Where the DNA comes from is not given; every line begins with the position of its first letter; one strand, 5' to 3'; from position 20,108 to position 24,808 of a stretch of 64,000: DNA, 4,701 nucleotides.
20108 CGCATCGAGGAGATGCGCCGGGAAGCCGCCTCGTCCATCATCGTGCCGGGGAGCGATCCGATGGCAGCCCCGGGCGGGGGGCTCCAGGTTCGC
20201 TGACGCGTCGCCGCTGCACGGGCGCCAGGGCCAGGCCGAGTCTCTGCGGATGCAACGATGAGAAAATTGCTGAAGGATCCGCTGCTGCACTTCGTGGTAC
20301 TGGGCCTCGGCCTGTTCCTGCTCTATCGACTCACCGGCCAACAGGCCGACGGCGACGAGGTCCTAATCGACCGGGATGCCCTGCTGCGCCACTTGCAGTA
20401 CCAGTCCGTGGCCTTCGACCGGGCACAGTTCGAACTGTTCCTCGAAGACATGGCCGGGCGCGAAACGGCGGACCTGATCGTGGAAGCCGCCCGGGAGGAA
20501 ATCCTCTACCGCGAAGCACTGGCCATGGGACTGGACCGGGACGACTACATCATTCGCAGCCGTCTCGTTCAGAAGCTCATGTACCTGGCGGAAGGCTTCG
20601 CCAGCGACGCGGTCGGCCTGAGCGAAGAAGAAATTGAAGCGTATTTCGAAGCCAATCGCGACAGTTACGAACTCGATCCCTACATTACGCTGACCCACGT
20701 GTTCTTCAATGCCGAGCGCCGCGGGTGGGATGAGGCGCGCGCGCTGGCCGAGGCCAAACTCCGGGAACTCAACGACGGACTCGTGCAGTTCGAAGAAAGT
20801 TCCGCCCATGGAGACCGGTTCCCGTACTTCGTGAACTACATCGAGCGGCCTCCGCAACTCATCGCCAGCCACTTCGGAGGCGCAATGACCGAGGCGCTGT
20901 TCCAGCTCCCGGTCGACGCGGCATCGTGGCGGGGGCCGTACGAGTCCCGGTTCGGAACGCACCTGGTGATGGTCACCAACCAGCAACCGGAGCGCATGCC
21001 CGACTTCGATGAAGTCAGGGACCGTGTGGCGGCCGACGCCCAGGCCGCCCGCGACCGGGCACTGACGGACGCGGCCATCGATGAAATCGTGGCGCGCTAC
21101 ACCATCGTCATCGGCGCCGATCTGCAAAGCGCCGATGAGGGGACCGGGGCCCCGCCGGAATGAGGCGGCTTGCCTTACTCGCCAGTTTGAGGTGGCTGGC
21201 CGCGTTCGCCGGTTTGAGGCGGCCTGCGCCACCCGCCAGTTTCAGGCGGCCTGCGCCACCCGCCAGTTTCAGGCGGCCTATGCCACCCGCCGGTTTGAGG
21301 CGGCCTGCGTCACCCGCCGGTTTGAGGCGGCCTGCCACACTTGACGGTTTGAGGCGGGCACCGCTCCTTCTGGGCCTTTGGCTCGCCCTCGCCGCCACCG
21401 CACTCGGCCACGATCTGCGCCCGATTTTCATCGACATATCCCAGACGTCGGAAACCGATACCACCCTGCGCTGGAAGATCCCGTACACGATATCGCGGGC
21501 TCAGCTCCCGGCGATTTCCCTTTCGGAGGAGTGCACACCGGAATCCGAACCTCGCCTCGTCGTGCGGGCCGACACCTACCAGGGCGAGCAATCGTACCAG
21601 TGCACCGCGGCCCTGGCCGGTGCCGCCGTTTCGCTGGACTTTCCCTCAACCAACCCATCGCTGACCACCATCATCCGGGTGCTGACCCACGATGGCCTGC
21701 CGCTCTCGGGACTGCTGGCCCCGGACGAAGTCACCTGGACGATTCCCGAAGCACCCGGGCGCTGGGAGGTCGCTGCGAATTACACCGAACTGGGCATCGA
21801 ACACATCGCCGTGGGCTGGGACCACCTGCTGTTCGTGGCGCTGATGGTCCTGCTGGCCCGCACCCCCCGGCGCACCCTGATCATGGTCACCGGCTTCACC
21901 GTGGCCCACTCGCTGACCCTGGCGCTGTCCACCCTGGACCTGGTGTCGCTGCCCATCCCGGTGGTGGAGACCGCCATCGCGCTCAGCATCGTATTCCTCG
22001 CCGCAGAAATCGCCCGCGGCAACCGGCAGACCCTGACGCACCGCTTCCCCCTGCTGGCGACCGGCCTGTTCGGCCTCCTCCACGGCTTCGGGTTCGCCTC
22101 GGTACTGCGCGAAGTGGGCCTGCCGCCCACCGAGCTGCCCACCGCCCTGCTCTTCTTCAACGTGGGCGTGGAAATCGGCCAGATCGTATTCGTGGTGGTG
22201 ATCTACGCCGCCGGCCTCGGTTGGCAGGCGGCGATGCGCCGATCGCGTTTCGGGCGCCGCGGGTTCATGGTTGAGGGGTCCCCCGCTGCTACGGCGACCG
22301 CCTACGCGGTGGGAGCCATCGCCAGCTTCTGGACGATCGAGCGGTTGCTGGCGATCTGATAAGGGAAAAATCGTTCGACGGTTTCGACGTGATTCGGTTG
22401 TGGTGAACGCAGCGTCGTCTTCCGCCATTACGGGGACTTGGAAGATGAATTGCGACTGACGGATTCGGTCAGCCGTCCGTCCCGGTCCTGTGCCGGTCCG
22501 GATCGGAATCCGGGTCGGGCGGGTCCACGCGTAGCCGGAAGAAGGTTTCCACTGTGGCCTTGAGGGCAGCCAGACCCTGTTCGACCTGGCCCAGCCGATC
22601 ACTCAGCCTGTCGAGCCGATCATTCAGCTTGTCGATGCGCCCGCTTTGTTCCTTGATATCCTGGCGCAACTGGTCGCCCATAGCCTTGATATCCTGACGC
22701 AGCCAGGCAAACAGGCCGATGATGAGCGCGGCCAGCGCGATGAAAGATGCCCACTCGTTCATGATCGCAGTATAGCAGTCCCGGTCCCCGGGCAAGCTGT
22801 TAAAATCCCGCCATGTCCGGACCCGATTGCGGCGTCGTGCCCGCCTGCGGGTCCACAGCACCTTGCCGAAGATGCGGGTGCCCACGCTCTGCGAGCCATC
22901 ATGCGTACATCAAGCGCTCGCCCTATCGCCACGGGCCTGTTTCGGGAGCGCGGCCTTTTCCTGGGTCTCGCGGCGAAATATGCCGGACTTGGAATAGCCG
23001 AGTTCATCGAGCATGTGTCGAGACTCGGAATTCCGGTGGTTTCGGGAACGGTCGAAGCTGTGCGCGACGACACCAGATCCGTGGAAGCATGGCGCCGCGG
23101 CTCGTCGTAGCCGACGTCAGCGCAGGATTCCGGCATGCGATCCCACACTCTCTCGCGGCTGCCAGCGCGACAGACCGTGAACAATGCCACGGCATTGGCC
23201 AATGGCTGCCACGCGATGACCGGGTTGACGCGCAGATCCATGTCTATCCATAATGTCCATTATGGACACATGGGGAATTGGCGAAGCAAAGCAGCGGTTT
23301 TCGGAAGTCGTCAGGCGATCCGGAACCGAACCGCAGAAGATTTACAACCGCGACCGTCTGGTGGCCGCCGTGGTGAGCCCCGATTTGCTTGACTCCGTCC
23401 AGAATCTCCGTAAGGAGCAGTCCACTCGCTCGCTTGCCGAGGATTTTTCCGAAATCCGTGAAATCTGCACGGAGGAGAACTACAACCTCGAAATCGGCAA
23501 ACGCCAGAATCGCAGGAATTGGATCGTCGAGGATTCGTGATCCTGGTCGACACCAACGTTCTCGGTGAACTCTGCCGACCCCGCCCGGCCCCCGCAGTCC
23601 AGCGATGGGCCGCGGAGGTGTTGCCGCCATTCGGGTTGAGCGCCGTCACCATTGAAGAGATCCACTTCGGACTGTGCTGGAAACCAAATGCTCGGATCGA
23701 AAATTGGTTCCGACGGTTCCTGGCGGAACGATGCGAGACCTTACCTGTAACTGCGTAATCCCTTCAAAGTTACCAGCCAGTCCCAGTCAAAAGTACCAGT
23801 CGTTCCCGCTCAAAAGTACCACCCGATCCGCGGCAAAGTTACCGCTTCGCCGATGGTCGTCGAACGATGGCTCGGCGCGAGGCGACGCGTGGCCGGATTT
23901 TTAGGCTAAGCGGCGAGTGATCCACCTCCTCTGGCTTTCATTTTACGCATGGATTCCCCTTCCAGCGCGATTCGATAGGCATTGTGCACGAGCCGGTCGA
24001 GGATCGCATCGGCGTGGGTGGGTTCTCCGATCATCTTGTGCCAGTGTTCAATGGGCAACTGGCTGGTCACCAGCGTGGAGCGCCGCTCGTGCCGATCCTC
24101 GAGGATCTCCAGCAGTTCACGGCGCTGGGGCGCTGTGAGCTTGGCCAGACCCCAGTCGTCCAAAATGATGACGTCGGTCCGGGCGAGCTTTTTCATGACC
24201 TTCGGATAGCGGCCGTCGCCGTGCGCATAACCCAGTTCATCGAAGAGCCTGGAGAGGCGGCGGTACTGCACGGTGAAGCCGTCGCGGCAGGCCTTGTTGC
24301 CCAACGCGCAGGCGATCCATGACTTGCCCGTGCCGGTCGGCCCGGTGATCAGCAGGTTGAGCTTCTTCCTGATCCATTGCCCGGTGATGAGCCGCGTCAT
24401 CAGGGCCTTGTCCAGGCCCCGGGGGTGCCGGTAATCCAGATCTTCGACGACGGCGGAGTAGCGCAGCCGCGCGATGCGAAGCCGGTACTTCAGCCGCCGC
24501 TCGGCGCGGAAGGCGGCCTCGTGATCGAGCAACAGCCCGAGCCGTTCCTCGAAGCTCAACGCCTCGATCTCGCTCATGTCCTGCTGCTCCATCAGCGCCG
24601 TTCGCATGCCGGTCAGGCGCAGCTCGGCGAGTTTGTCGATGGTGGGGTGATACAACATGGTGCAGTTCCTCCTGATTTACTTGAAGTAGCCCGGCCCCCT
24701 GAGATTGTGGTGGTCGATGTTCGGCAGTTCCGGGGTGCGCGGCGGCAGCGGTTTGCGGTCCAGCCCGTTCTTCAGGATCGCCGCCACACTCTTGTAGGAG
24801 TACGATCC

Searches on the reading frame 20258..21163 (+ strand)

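Call 108: search_protein_families(library=pfam, proteins=[window:20258-21163:+], max_evalue=0.001)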
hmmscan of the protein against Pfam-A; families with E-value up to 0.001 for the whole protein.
window:20258-21163:+ (301 aa): 1 family
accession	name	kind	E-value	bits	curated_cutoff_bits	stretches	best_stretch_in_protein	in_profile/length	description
PF13145.12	Rotamase_2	-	1e-12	49.3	27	1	122-255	2-121/121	PPIC-type PPIASE domain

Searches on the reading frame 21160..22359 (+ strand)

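Call 108: search_protein_families(library=pfam, proteins=[window:21160-22359:+], max_evalue=0.001)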
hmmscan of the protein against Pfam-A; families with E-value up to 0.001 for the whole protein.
window:21160-22359:+ (399 aa): 2 families
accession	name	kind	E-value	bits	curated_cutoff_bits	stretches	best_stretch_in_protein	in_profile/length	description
PF13795.12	HupE_UreJ_2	-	4e-42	144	24.5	1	208-356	1-153/156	HupE / UreJ protein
PF04955.18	HupE_UreJ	-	5.6e-09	36.2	23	1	212-360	25-162/179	HupE / UreJ protein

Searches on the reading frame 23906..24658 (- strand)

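Call 108: search_protein_families(library=pfam, proteins=[window:23906-24658:-], max_evalue=0.001)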
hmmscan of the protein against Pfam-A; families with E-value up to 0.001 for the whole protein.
window:23906-24658:- (250 aa): 2 families
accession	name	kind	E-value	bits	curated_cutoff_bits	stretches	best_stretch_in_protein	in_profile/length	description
PF01695.23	IstB_IS21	-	1.3e-70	238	24.1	1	9-241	2-234/238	IstB-like ATP binding protein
PF14532.12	Sigma54_activ_2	-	0.00057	20.6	25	0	97-199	19-106/138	Sigma-54 interaction domain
